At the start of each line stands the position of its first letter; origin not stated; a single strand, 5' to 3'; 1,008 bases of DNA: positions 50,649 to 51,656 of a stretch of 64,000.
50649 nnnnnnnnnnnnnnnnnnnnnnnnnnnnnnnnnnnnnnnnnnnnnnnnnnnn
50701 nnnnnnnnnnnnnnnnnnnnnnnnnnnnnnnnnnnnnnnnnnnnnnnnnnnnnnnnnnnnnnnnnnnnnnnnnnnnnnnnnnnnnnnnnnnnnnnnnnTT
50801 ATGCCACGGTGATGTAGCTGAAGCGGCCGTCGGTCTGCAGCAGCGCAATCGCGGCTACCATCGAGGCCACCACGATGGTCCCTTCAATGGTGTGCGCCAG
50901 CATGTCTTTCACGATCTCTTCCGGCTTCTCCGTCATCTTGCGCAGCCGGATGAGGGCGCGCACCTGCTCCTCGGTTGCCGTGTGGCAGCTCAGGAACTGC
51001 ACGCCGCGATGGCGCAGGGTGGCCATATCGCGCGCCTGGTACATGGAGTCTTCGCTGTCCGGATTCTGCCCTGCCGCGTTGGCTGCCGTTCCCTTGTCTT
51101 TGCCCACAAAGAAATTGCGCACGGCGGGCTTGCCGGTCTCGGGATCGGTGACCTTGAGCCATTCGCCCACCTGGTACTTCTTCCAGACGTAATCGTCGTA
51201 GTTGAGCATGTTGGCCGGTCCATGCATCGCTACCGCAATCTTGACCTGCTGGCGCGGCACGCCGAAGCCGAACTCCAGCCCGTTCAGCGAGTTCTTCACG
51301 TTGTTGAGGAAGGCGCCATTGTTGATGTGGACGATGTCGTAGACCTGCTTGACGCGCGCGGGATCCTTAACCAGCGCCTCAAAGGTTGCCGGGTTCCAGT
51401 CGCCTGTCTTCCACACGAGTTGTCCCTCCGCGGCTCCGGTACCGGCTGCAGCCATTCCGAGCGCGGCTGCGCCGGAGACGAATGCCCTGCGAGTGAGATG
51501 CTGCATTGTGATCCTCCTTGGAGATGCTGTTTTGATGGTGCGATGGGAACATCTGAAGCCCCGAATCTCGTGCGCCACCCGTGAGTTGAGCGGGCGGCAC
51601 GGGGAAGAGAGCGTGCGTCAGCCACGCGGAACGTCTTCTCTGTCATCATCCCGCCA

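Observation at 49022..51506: Three-gene periplasmic thiosulfate module: Tat DsrE-like + oxyanion-binding protein + TsdA-like cytochrome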

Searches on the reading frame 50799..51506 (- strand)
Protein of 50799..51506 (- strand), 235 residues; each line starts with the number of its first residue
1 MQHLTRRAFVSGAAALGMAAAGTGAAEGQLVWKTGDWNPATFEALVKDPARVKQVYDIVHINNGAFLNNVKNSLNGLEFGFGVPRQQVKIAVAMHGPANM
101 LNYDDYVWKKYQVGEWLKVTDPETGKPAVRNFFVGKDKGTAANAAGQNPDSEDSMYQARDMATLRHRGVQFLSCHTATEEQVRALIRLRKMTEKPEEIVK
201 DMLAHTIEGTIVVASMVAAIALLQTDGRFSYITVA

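Call 3: search_protein_families(library=pfam, proteins=[window:50799-51506:-], max_evalue=0.01)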
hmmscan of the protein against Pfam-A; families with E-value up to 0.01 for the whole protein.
window:50799-51506:- (235 aa): 0 families

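Call 4: search_protein_families(library=ncbifam, proteins=[window:50799-51506:-], max_evalue=0.01)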
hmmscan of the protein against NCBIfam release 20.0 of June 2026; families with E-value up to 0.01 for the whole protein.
window:50799-51506:- (235 aa): 1 family
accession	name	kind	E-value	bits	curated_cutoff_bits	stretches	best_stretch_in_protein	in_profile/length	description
NF052225.1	ThioSDhTetH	equivalog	4.2e-24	85.3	300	1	33-231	68-257/259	thiosulfate dehydrogenase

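Call 5: search_solved_structures(query=window:50799-51506:-, max_evalue=1, show_alignments=2)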
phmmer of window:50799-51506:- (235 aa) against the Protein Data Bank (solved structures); distinct sequences matched with E-value up to 1: 2.
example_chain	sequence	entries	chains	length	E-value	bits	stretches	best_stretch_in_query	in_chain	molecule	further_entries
2p3n_A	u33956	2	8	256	0.25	13.9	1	1-51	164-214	Inositol-1-monophosphatase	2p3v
9cq8_C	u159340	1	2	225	0.98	12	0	101-154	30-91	anti TCR variable delta 1 Fab heavy chain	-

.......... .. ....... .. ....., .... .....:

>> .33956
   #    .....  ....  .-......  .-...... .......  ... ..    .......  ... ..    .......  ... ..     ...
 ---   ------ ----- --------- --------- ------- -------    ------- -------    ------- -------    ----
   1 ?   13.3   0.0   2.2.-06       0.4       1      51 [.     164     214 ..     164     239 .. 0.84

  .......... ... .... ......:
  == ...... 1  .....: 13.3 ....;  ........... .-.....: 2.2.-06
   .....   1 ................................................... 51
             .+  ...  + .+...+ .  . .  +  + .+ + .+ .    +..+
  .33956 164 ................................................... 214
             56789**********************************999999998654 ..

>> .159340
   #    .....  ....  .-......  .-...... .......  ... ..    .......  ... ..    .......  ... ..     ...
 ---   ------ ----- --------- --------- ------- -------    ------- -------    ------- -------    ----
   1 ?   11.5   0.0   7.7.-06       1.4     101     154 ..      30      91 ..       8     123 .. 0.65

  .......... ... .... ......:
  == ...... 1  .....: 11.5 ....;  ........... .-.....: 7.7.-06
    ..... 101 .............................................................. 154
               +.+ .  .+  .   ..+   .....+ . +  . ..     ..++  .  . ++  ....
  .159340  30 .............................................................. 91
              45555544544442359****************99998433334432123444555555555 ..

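Call 8: find_homologous_proteins(query=window:50799-51506:-)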
Query window:50799-51506:- (235 aa): 1679 proteins with E <= 0.001 among 2920 candidates; the best 120 are listed.
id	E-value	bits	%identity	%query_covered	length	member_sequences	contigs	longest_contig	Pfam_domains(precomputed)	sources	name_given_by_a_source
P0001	2.8e-152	522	99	100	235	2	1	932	-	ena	-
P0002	9.9e-150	514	98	100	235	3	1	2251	-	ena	-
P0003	9.2e-136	468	88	100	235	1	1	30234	-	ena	-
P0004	1.5e-129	448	83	100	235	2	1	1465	-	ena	-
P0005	9.9e-129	445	83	100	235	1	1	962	-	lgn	-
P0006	5.3e-127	440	80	100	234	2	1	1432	-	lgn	-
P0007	1.6e-124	432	80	100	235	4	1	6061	-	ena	-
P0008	9.3e-124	429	80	100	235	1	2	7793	-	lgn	-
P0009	2.0e-123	428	80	100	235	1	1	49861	-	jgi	jgi:intracellular sulfur oxidation DsrE/DsrF family protein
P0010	3.2e-123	427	82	100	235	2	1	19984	-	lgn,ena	-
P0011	4.5e-123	427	80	100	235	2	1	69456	-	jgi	jgi:intracellular sulfur oxidation DsrE/DsrF family protein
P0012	6.7e-120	416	79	100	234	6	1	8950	-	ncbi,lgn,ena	-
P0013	1.3e-119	416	79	100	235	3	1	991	-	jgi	jgi:intracellular sulfur oxidation DsrE/DsrF family protein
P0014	1.5e-118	412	77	100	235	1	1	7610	-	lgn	-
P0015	6.8e-118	410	77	100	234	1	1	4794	-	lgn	-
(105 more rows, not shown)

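Call 13: find_related_loci(query=window:50799-51506:-, collection=genome_contigs, flank=6000)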
Query window:50799-51506:- (235 aa) in genome_contigs; peptide patterns used: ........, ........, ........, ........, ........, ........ (x = any residue, [..] = any of these).
171 stretches matched a pattern; 116 encode a relative of the query (tblastn E <= 1e-3); the best 80 are kept; 80 distinct loci.
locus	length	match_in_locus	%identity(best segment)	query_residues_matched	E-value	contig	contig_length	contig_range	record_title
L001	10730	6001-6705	98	1-235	2e-158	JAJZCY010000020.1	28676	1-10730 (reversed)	MAG: Acidobacteria bacterium isolate JA4.bin20 NODE_1415_length_28676_cov_1.381835, whole genome shotgun sequence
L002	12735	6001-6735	72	1-234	3e-112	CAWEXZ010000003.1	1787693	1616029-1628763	MAG: uncultured Acidobacteriaceae bacterium isolate MFD06092.bin.1.224 genome assembly, contig: contig_24855, whole geno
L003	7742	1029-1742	64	1-234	2e-105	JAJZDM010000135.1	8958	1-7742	MAG: Acidobacteria bacterium isolate JA4.bin7 NODE_6494_length_8958_cov_4.238025, whole genome shotgun sequence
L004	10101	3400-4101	67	1-234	4e-105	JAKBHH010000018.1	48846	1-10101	MAG: Acidobacteria bacterium isolate DBS1-2.bin51 NODE_508_length_48846_cov_4.051930, whole genome shotgun sequence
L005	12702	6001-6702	69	1-234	5e-104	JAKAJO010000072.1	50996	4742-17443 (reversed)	MAG: Acidobacteria bacterium isolate WY4.bin103 NODE_738_length_50996_cov_2.423205, whole genome shotgun sequence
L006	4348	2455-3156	68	1-234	2e-102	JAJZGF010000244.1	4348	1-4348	MAG: Acidobacteria bacterium isolate LL4.bin32 NODE_29099_length_4348_cov_2.940299, whole genome shotgun sequence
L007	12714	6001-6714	62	1-234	5e-102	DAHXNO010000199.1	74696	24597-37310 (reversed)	MAG TPA_asm: Granulicella sp. isolate clean312 k141_283708, whole genome shotgun sequence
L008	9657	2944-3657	62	1-234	5e-101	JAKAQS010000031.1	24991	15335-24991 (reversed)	MAG: Acidobacteria bacterium isolate YF2.bin87 NODE_1732_length_24991_cov_4.064551, whole genome shotgun sequence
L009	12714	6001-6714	61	1-234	4e-100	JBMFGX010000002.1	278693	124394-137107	MAG: Acidobacteriaceae bacterium isolate KM4311-09 NODE_2_length_278693_cov_17.819716, whole genome shotgun sequence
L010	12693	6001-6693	72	4-234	3e-99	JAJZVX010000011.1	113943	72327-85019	MAG: Acidobacteria bacterium isolate SKS5.bin87 NODE_233_length_113943_cov_3.183401, whole genome shotgun sequence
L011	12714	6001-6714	61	1-234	8e-99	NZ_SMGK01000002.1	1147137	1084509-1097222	Acidipila rosea strain DSM 103428 Ga0215723_102, whole genome shotgun sequence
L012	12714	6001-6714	59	1-234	2e-98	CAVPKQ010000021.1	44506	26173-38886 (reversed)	MAG: uncultured Acidobacteriaceae bacterium isolate MFD10064.bin.1.84 genome assembly, contig: contig_20752, whole genom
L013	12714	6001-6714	61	1-234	4e-98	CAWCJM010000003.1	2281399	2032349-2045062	MAG: uncultured Acidobacteriaceae bacterium isolate MFD00731.bin.2.170 genome assembly, contig: contig_30190, whole geno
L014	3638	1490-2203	62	1-234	1e-98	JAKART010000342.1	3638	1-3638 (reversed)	MAG: Acidobacteria bacterium isolate YF4.bin40 NODE_22620_length_3638_cov_1.374537, whole genome shotgun sequence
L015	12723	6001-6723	58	1-234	1e-97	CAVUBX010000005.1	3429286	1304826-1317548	MAG: uncultured Acidobacteriota bacterium isolate MFD05512.bin.1.144 genome assembly, contig: contig_6586, whole genome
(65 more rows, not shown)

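Call 19: search_protein_representatives(protein=window:50799-51506:-)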
Query: 235 residues. Proteins with E-value up to 0.001 (for the whole library): 500; up to 1e-10: 180; up to 1e-30: 31. The best 150 are listed.
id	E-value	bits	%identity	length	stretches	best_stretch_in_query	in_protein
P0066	6.3e-92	323.3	63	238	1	1-234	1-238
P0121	1.4e-76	273.1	54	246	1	2-234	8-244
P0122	6.6e-73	261.1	64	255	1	51-234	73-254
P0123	3.5e-64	232.6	47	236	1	2-233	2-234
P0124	2.1e-59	216.9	50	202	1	14-208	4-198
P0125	5.5e-52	192.7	45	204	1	31-233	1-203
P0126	5.9e-51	189.3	55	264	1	24-186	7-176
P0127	2.8e-50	187.1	66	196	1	1-129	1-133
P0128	9.4e-49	182.1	43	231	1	3-235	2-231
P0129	7.2e-48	179.2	44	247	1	39-234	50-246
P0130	1.1e-47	178.7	52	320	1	69-232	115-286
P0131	7.8e-47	175.8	52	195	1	63-207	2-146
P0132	3.3e-45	170.5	45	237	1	6-233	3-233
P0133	4.1e-45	170.2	42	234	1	2-233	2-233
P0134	8.2e-45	169.2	51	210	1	2-169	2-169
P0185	5.1e-18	81.6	29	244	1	9-227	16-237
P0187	6.4e-18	81.3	31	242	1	15-226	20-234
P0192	1.8e-17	79.8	29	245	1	6-227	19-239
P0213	1.8e-15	73.3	29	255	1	26-227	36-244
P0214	2.4e-15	72.9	27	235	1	3-232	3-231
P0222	9.2e-15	71.0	27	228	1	5-231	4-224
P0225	1.5e-14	70.3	28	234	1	4-232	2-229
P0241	2.8e-13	66.1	29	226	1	4-224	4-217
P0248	9.8e-13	64.3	27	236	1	6-224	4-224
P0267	7.8e-12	61.4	27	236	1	25-226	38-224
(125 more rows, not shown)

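Call 20: search_protein_families(library=ncbifam, proteins=[P0185, P0187, P0192, P0213, P0214, P0222, P0225, P0248, P0267, P0241], max_evalue=0.00001)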
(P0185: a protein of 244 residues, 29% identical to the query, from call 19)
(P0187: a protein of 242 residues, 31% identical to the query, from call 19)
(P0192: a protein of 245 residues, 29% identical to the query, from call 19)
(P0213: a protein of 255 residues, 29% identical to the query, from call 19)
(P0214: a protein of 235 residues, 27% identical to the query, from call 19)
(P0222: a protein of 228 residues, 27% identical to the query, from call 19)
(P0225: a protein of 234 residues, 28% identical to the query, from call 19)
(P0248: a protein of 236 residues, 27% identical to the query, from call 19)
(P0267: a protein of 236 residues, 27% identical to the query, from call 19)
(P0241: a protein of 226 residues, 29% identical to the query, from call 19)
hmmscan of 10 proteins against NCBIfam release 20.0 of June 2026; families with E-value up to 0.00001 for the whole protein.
P0185 (244 aa): 1 family
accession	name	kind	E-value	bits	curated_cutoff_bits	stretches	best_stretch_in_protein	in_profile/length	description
NF052225.1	ThioSDhTetH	equivalog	3.9e-28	98.5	300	1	50-239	75-256/259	thiosulfate dehydrogenase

P0187 (242 aa): 1 family
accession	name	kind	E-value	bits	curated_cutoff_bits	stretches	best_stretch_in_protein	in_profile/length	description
NF052225.1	ThioSDhTetH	equivalog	2.4e-25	89.3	300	1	58-237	87-256/259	thiosulfate dehydrogenase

P0192 (245 aa): 1 family
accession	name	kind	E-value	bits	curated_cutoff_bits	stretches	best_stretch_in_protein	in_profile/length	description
NF052225.1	ThioSDhTetH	equivalog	2.3e-22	79.6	300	1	62-241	84-256/259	thiosulfate dehydrogenase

P0213 (255 aa): 1 family
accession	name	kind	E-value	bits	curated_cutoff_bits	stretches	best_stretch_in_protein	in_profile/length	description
NF052225.1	ThioSDhTetH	equivalog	7e-25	87.8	300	1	87-246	103-256/259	thiosulfate dehydrogenase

P0214 (235 aa): 1 family
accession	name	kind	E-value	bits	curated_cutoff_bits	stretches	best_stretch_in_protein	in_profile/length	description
NF052225.1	ThioSDhTetH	equivalog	1e-16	61.1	300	1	32-230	68-257/259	thiosulfate dehydrogenase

P0222 (228 aa): 1 family
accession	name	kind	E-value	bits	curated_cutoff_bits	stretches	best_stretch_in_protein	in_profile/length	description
NF052225.1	ThioSDhTetH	equivalog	2.7e-18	66.2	300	1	33-224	71-257/259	thiosulfate dehydrogenase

P0225 (234 aa): 1 family
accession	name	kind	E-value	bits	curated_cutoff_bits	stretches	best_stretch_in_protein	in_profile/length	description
NF052225.1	ThioSDhTetH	equivalog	3.9e-16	59.2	300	1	25-228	65-257/259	thiosulfate dehydrogenase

P0248 (236 aa): 1 family
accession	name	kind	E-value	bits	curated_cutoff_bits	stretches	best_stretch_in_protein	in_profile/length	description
NF052225.1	ThioSDhTetH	equivalog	6.6e-19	68.3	300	1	48-229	86-256/259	thiosulfate dehydrogenase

P0267 (236 aa): 1 family
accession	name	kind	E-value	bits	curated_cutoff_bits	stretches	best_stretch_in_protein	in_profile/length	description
NF052225.1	ThioSDhTetH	equivalog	2.2e-12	46.9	300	1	100-228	121-257/259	thiosulfate dehydrogenase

P0241 (226 aa): 1 family
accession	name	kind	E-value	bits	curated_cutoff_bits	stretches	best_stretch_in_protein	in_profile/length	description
NF052225.1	ThioSDhTetH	equivalog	2.7e-15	56.4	300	1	26-223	66-257/259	thiosulfate dehydrogenase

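Call 32: find_related_loci(query=A4, collection=genome_contigs, flank=5000)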
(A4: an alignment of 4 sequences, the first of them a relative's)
Query A4 (244 aa) in genome_contigs; peptide patterns used: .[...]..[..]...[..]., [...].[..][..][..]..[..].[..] (x = any residue, [..] = any of these).
32 stretches matched a pattern; 10 encode a relative of the query (tblastn E <= 1e-3); 10 distinct loci.
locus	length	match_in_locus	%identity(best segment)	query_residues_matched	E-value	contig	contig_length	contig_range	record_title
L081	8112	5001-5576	40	50-242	1e-41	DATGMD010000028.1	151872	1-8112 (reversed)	MAG TPA_asm: Chloroflexota bacterium isolate SMAG_U9903 k141_371633, whole genome shotgun sequence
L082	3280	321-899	34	43-239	1e-29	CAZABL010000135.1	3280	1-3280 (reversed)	MAG TPA_asm: uncultured bacterium isolate SRP272529_co1_255 genome assembly, contig: NODE_63896_length_3280_cov_29.05457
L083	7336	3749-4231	35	77-241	5e-24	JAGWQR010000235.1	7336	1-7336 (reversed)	MAG: Alphaproteobacteria bacterium isolate REEB307 k141_2652760, whole genome shotgun sequence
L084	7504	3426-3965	33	51-238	9e-23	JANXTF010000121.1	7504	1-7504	MAG: Rhodospirillales bacterium isolate 338R_metabat_18 338R_k141_94873, whole genome shotgun sequence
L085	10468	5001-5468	32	77-238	2e-20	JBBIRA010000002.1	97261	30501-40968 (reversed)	MAG: Leptospirillum sp. isolate BR1F70218_bin_339 NODE_4_length_97261_cov_7.85346, whole genome shotgun sequence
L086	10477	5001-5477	26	63-237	7e-16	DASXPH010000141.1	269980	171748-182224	MAG TPA_asm: Gemmatimonadaceae bacterium isolate SMAG_U5403 k141_6697541, whole genome shotgun sequence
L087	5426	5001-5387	27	96-237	2e-14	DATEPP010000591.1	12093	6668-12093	MAG TPA_asm: Gemmatimonadaceae bacterium isolate SMAG_U9024 k141_793806, whole genome shotgun sequence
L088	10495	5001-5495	29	61-240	8e-14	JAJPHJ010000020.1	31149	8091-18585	MAG: Proteobacteria bacterium isolate Centralia_MAG_155 k107_35517610, whole genome shotgun sequence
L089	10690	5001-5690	25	9-240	1e-11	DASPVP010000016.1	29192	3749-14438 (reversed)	MAG TPA_asm: Candidatus Acidiferrales bacterium isolate SMAG_U12332 k141_1729265, whole genome shotgun sequence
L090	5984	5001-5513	24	59-241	1e-6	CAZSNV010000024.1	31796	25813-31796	MAG TPA_asm: uncultured Gemmatimonadaceae bacterium isolate SRP136066_co1_116 genome assembly, contig: NODE_1115_length_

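Call 36: predict_structure(alignment_id=A2)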
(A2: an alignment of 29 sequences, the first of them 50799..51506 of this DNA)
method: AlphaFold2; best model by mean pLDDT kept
length: 235 residues; sequences in the alignment: 29
mean_pLDDT: 84.0   pTM: 0.80
mean pLDDT of the five models: 84.0, 81.6, 73.8, 72.4, 68.3
residues with pLDDT >= 90: 156; 70-90: 37; 50-70: 16; < 50: 26
segments of 3 or more residues with pLDDT < 50: 1-26
pLDDT, mean of each block of 10 residues (from residue 1): 35 32 47 72 95 96 92 95 95 93 96 93 93 85 71 90 94 92 91 92 93 92 97 84
secondary structure, 60 per line:
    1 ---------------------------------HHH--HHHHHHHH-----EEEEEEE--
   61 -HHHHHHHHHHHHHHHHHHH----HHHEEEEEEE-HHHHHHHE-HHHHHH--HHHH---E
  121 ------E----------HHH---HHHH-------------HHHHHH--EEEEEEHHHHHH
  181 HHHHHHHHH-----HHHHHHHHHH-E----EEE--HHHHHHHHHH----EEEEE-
elements in order: H39-46 E52-58 H62-80 E88-94 H96-102 H105-110 H113-116 H144-147 H161-166 E169-174 H175-189 H195-204 E211-213 H216-225 E230-234

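Call 40: fold_search(model_id=the predicted structure, library=pdb)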
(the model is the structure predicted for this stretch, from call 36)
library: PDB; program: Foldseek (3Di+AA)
matches with E <= 10: 833; with E <= 0.001: 0
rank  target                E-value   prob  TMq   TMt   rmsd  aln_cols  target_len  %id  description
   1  3pnx_A                1.7e-02  0.98  0.39  0.54   8.4       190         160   11  Crystal structure of a putative sulfurtransferase dsrE (Swol_2425) from Syntrophomonas wolfei str. Goettingen at 1.92  (released 2010-12-15)
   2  3zzm_A                2.4e-02  0.20  0.20  0.12  13.3       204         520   11  Crystal structure of Mycobacterium tuberculosis PurH with a novel bound nucleotide CFAIR, at 2.2 A resolution. (released 2011-09-28)
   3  8uja_A                4.9e-02  1.00  0.37  0.77   5.2       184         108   14  T33-fn10 - Designed Tetrahedral Protein Cage Using Fragment-based Hydrogen Bond Networks (released 2024-03-06)
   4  3wry_B                8.4e-02  0.11  0.17  0.12  15.4       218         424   14  Crystal structure of helicase complex 2 (released 2014-08-13)
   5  6d23_B                8.9e-02  0.18  0.23  0.13  14.9       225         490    9  GLUCOSE-6-P DEHYDROGENASE (APO FORM) FROM TRYPANOSOMA CRUZI (released 2018-05-02)
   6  3wry_A                9.5e-02  0.12  0.18  0.12  15.3       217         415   14  Crystal structure of helicase complex 2 (released 2014-08-13)
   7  3wrw_B                1.0e-01  0.09  0.16  0.12  11.9       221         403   12  Crystal structure of the N-terminal domain of resistance protein (released 2014-08-13)
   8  1pno_A                1.1e-01  0.13  0.19  0.23  15.4       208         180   10  Crystal structure of R. rubrum transhydrogenase domain III bound to NADP (released 2003-11-11)
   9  1ah0                  1.4e-01  0.10  0.17  0.14  16.5       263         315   11  PIG ALDOSE REDUCTASE COMPLEXED WITH SORBINIL (released 1998-04-15)
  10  1f20                  1.7e-01  0.08  0.17  0.12  14.0       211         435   10  CRYSTAL STRUCTURE OF RAT NEURONAL NITRIC-OXIDE SYNTHASE FAD/NADP+ DOMAIN AT 1.9A RESOLUTION. (released 2001-10-10)
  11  3sz8_C                1.7e-01  0.07  0.15  0.14  15.9       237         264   10  Crystal structure of 2-dehydro-3-deoxyphosphooctonate aldolase from Burkholderia pseudomallei (released 2011-08-10)
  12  3n4e_A                1.7e-01  0.06  0.15  0.11  14.7       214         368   11  CRYSTAL STRUCTURE OF mandelate racemase/muconate lactonizing protein from Paracoccus denitrificans Pd1222 (released 2010-06-09)
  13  6d23_A                1.9e-01  0.28  0.22  0.12  13.2       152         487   10  GLUCOSE-6-P DEHYDROGENASE (APO FORM) FROM TRYPANOSOMA CRUZI (released 2018-05-02)
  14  7ung_OO               1.9e-01  0.06  0.15  0.10  15.5       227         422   14  48-nm repeat of the human respiratory doublet microtubule (released 2022-10-05)
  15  3d3n_A                2.1e-01  0.08  0.18  0.18  16.0       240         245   10  Crystal structure of lipase/esterase (lp_2923) from Lactobacillus plantarum. Northeast Structural Genomics Consortium  (released 2008-06-10)
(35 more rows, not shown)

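Call 51: search_protein_families(library=pfam, proteins=[L085:6530-8674:+, L085:3082-4539:+, L083:5179-7335:+], max_evalue=0.0001)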
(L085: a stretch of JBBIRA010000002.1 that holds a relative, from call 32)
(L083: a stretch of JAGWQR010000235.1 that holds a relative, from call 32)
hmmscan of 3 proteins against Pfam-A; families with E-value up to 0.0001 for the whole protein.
L085:6530-8674:+ (714 aa): 4 families
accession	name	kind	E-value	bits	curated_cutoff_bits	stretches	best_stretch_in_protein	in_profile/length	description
PF00034.26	Cytochrom_C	-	3.7e-32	111.9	21.3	3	603-687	3-85/90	Cytochrome c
PF13442.11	Cytochrome_CBB3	-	9.9e-25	87.1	27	2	351-431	6-68/68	Cytochrome C oxidase, cbb3-type, subunit III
PF21342.2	SoxA-TsdA_cyt-c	-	3.6e-12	46.6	27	1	505-573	17-80/88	SoxA/TsdA, cytochrome c domain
PF22113.1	Mtrc-MtrF_II-IV_dom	-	1.1e-05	25.5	30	0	71-94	73-96/176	Outer membrane cytochrome MtrC/MtrF-like, domains II/IV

L085:3082-4539:+ (485 aa): 3 families
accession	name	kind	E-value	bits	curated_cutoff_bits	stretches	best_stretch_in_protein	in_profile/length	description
PF00034.26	Cytochrom_C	-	1.2e-21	78.2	21.3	1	390-470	2-88/90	Cytochrome c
PF13442.11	Cytochrome_CBB3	-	2.1e-20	73.3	27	1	389-468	3-68/68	Cytochrome C oxidase, cbb3-type, subunit III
PF21342.2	SoxA-TsdA_cyt-c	-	8.9e-11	42.1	27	1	287-368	12-88/88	SoxA/TsdA, cytochrome c domain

L083:5179-7335:+ (718 aa): 4 families
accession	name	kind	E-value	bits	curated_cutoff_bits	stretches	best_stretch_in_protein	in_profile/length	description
PF00034.26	Cytochrom_C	-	1.2e-30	107.1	21.3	3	83-182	1-88/90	Cytochrome c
PF13442.11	Cytochrome_CBB3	-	9.9e-22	77.5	27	1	354-433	7-68/68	Cytochrome C oxidase, cbb3-type, subunit III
PF21342.2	SoxA-TsdA_cyt-c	-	3.4e-11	43.4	27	1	508-575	17-79/88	SoxA/TsdA, cytochrome c domain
PF22113.1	Mtrc-MtrF_II-IV_dom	-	7.9e-06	25.9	30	0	83-103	72-92/176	Outer membrane cytochrome MtrC/MtrF-like, domains II/IV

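Call 53: find_related_loci(query=A5, collection=genome_contigs, flank=5000)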
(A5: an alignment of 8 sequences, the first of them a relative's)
Query A5 (329 aa) in genome_contigs; peptide patterns used: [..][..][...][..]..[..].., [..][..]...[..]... (x = any residue, [..] = any of these).
600 stretches matched a pattern (row limit reached: there are more); 507 encode a relative of the query (tblastn E <= 1e-3); the best 80 are kept; 80 distinct loci.
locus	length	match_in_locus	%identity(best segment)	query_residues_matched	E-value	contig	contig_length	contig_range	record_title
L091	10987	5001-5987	100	1-329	0e+0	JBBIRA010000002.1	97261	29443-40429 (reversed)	MAG: Leptospirillum sp. isolate BR1F70218_bin_339 NODE_4_length_97261_cov_7.85346, whole genome shotgun sequence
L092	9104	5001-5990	72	5-328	3e-159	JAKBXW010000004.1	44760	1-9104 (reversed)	MAG: Nitrospirae bacterium isolate WY2.bin1 NODE_1032_length_44760_cov_2.141734, whole genome shotgun sequence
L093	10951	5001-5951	62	7-321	3e-133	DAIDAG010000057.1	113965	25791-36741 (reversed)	MAG TPA_asm: Sideroxydans sp. isolate clean1836 k141_16793, whole genome shotgun sequence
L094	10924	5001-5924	62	16-321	9e-132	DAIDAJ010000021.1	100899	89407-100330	MAG TPA_asm: Sideroxydans sp. isolate clean1839 k141_11555, whole genome shotgun sequence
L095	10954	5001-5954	60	10-322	2e-128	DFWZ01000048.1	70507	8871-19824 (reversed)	MAG TPA_asm: Gallionella sp. UBA4121 UBA4121_contig_38, whole genome shotgun sequence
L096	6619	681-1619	61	14-325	4e-127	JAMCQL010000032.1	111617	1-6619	MAG: Bacteroidetes bacterium isolate FK_Sedi_A_Bin.46 NODE_212_length_111617_cov_280.022, whole genome shotgun sequence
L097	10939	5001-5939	61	14-325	4e-127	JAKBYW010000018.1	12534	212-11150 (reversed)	MAG: Chloroflexi bacterium isolate WY3.bin148 NODE_9091_length_12534_cov_2.631095, whole genome shotgun sequence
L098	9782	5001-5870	63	31-320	5e-127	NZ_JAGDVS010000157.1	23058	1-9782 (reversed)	MAG: Acidithiobacillus sp. isolate KUB_Bin07 NODE_390_length_23058_cov_4.519497, whole genome shotgun sequence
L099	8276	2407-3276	62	31-320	3e-126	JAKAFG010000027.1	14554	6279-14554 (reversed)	MAG: Proteobacteria bacterium isolate WY1.bin85 NODE_6433_length_14554_cov_2.386220, whole genome shotgun sequence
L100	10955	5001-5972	59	7-328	1e-125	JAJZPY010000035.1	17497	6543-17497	MAG: Proteobacteria bacterium isolate SKS1.bin25 NODE_5803_length_17497_cov_1.846287, whole genome shotgun sequence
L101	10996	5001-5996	57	2-325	3e-124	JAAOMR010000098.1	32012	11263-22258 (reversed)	Acidithiobacillus ferrivorans strain DSM 22755 Contig98, whole genome shotgun sequence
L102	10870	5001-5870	62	31-320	4e-124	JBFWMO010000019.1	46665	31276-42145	MAG: Acidithiobacillus sp. isolate CA_2019_NHSR_91 NODE_1902_length_46665_cov_30.381602_NHSR, whole genome shotgun seque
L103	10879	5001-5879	63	31-323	3e-123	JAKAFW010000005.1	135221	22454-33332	MAG: Bacteroidetes bacterium isolate WY2.bin135 NODE_161_length_135221_cov_3.975795, whole genome shotgun sequence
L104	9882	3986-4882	60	27-323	5e-123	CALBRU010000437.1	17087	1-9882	MAG TPA_asm: uncultured Thiomonas sp. isolate SRR3330205_bin.134_CONCOCT_v1.1_MAG genome assembly, contig: ERZ724087.249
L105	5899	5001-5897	60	27-323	9e-123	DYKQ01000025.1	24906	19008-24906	MAG TPA_asm: Thiomonas intermedia isolate SulCav_AS07-7_65_52 SulCav_AS07_7_1880_length_24906_cov_25_231580, whole genom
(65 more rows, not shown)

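Call 56: search_protein_families(library=ncbifam, proteins=[L102:4040-4855:+, L102:4878-5888:+, L102:6177-7268:+, L085:4683-5486:+, L083:3443-4237:+], max_evalue=0.00001)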
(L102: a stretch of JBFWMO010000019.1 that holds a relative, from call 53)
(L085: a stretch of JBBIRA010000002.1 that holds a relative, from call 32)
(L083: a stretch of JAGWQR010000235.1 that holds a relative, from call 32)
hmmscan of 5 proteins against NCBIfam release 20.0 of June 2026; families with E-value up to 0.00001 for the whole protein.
L102:4040-4855:+ (271 aa): 1 family
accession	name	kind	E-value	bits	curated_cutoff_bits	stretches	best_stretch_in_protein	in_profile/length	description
NF052225.1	ThioSDhTetH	equivalog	2.8e-124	413.6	300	1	11-271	1-259/259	thiosulfate dehydrogenase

L102:4878-5888:+ (336 aa): 4 families
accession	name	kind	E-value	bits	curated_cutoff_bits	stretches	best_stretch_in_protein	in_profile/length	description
TIGR01256.1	modA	equivalog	7.2e-11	42.4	62.5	1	95-329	7-217/217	molybdate ABC transporter substrate-binding protein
TIGR00971.1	3a0106s03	subfamily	6.5e-10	38.8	155.5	1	167-335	97-273/315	sulfate ABC transporter substrate-binding protein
NF008022.0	PRK10752.1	subfamily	3e-06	26.9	288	1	168-333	109-282/329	sulfate ABC transporter substrate-binding protein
NF008106.0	PRK10852.1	subfamily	3.5e-06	26.2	308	1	170-331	117-286/338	thiosulfate ABC transporter substrate-binding protein CysP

L102:6177-7268:+ (363 aa): 1 family
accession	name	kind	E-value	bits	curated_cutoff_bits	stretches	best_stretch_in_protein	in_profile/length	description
NF041179.1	TQO_large_DoxD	equivalog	4.2e-22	79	300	1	21-170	12-161/181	thiosulfate:quinone oxidoreductase large subunit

L085:4683-5486:+ (267 aa): 1 family
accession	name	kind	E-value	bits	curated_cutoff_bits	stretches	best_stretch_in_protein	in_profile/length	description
NF052225.1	ThioSDhTetH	equivalog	2.1e-105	351.7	300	1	7-266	1-259/259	thiosulfate dehydrogenase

L083:3443-4237:+ (264 aa): 1 family
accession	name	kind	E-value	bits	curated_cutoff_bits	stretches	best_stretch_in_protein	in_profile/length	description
NF052225.1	ThioSDhTetH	equivalog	7.6e-99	330.2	300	1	8-264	2-259/259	thiosulfate dehydrogenase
